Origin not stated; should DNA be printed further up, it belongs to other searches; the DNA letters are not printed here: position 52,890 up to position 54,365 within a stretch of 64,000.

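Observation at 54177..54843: Single-gene VOC cassette bracketed by a duplicated, diverged copy of the upstream gene's 3' end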

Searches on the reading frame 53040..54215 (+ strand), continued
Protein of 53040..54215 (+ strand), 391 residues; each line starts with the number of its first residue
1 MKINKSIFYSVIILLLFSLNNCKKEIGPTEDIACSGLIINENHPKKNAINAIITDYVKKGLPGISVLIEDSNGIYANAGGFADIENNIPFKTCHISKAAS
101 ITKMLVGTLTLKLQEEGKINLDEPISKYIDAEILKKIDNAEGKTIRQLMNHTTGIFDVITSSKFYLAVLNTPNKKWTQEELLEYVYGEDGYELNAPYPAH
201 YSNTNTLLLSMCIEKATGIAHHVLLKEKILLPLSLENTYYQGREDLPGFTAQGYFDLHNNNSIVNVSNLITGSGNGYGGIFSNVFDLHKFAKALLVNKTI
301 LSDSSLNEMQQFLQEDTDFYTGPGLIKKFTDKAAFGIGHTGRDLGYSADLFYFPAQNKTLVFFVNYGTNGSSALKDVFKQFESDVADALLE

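Call 55: search_protein_families(library=pfam, proteins=[L074:2655-3353:+, L074:3369-3668:+, L074:3838-4599:+, L076:1684-2076:-, L075:2424-3020:+, L077:2772-4142:+], max_evalue=0.01)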
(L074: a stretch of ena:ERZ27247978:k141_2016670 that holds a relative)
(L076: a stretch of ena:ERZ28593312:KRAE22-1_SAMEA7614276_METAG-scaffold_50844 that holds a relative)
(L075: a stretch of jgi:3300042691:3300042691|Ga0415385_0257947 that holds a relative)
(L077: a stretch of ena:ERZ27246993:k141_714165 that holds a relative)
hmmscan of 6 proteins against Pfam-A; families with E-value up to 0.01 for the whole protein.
L074:2655-3353:+ (232 aa): 0 families

L074:3369-3668:+ (99 aa): 1 family
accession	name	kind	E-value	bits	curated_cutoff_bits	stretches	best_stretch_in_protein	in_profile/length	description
PF24709.1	DUF7670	-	2e-07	31.8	29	1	8-92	6-88/118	Domain of unknown function (DUF7670)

L074:3838-4599:+ (253 aa): 0 families

L076:1684-2076:- (130 aa): 0 families

L075:2424-3020:+ (198 aa): 0 families

L077:2772-4142:+ (456 aa): 4 families
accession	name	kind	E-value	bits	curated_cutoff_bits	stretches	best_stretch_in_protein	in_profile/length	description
PF13385.13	Laminin_G_3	-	7e-21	75.4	27.6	1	29-186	2-151/151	Concanavalin A-like lectin/glucanases superfamily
PF18962.6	Por_Secre_tail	-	8.5e-10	39.2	27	1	380-443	1-66/75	Secretion system C-terminal sorting domain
PF13585.12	CHU_C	-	0.003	18.1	27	0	386-441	15-72/86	CHU_C Type IX secretion signal domain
PF02210.31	Laminin_G_2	-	0.0031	18.4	22.9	0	78-164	17-112/126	Laminin G domain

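Call 80: search_protein_families(library=pfam, proteins=[L062:1009-1875:+, L062:1894-3084:+, L062:3424-4398:+, L062:4527-5468:+, L062:5309-6073:+, L062:7028-7630:-, L062:7633-8100:-, L062:8132-8887:-, L062:9013-10059:-], max_evalue=0.001)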
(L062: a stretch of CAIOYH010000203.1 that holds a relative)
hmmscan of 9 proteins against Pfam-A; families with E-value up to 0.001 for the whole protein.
L062:1009-1875:+ (288 aa): 4 families
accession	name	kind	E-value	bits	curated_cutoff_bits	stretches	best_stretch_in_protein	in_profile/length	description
PF02629.25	CoA_binding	-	1.3e-30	106.5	22.3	1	6-99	1-97/97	CoA binding domain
PF00549.24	Ligase_CoA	-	1.3e-22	80.7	24.5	1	151-264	1-120/128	CoA-ligase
PF13607.11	Succ_CoA_lig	-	1.8e-08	34.7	27.4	1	145-255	1-110/138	Succinyl-CoA ligase like flavodoxin domain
PF13380.12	CoA_binding_2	-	8.6e-06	26.6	22.8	1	25-129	20-115/116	CoA binding domain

L062:1894-3084:+ (396 aa): 4 families
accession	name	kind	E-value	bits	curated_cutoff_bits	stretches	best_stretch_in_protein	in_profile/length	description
PF08442.15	ATP-grasp_2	-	9.6e-64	215.1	29.5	1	2-210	1-200/202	ATP-grasp domain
PF00549.24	Ligase_CoA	-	1.2e-31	109.9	24.5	1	271-388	1-124/128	CoA-ligase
PF24948.1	Citrate_synth_N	-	3.1e-18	66.4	83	1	3-234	5-227/232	ATP-citrate synthase ATP-grasp domain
PF13549.11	ATP-grasp_5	-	5.2e-05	23.2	27.6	1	3-227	10-221/221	ATP-grasp domain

L062:3424-4398:+ (324 aa): 1 family
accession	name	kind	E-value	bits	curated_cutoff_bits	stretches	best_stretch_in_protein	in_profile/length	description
PF09603.15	Fib_succ_major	-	2.7e-42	145.6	33.9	1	141-323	1-187/187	Fibrobacter succinogenes major domain (Fib_succ_major)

L062:4527-5468:+ (313 aa): 1 family
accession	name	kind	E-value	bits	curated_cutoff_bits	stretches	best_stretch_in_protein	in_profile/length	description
PF00144.29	Beta-lactamase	-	1.7e-26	93.7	27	1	132-298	19-191/329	Beta-lactamase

L062:5309-6073:+ (254 aa): 0 families

L062:7028-7630:- (200 aa): 2 families
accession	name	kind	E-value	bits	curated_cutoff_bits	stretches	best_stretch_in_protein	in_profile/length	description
PF13529.12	Peptidase_C39_2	-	9.5e-07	29.9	24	1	47-155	6-133/143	Peptidase_C39 like family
PF12385.14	Peptidase_C70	-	2.7e-05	24.5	19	1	48-154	13-113/141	Papain-like cysteine protease AvrRpt2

L062:7633-8100:- (155 aa): 0 families

L062:8132-8887:- (251 aa): 0 families

L062:9013-10059:- (348 aa): 2 families
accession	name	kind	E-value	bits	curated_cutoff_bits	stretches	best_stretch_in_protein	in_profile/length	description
PF13620.12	CarboxypepD_reg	-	1.8e-06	28.7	32.3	1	265-335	6-81/82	Carboxypeptidase regulatory-like domain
PF20608.4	Phage_tube_C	-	0.00067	20.4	24.1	0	261-323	19-78/82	Phage tail tube protein C-terminal domain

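Call 87: search_protein_families(library=ncbifam, proteins=[window:53040-54215:+], max_evalue=0.001)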
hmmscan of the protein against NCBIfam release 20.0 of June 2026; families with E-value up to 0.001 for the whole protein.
window:53040-54215:+ (391 aa): 27 families (the best 25 are shown)
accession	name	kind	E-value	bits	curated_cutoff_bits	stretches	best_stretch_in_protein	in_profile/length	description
NF007943.0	PRK10662.1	equivalog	1.2e-16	60.3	266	1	58-319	47-295/380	D-alanyl-D-alanine-carboxypeptidase/endopeptidase AmpH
NF033085.1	bla_class_C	equivalog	1.4e-13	50.4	415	1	49-300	8-240/356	class C beta-lactamase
NF002968.0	PRK03642.1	equivalog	4.9e-10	38.8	385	1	43-242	37-244/432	penicillin binding protein PBP4B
NF052559.1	MthAcHydAcmB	equivalog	6.1e-09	35.1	550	1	48-252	9-225/391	methyl acetate hydrolase AcmB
NF040478.1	blaLAQ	exception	4.1e-08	32.6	850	1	34-255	15-223/380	LAQ family class C beta-lactamase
NF009622.0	PRK13128.1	equivalog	1.3e-07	30.6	443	1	48-238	12-190/518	D-aminopeptidase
NF012173.1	CMY2-MIR-ACT-EC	exception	2.6e-07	29.8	680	1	47-309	30-271/380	CMY2/MIR/ACT/EC family class C beta-lactamase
NF038366.1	blaSFDC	exception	3e-07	29.8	840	1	49-308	32-270/382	SFDC family class C beta-lactamase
NF000397.2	blaACC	exception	3.2e-07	29.7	850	1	46-298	31-263/385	ACC family cephalosporin-hydrolyzing class C beta-lactamase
NF033569.1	blaLHK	exception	4.8e-07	29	850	1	58-254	51-232/390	LHK family class C beta-lactamase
NF045671.1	blaPNC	exception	8.9e-07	28.1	750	1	43-297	39-278/401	PNC family class C beta-lactamase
NF000423.2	blaSRT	exception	1e-06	28.2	860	1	42-295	20-254/378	SRT/SST family class C beta-lactamase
NF000385.4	blaACT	exception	3.2e-06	26.4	810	1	49-308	32-270/380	ACT family cephalosporin-hydrolyzing class C beta-lactamase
NF038089.1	blaYRC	exception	4.3e-06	25.9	870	1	50-307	34-269/381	YRC family class C beta-lactamase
NF012102.1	blaDHA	exception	7.8e-06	25.2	800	1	57-268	40-232/379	DHA family class C beta-lactamase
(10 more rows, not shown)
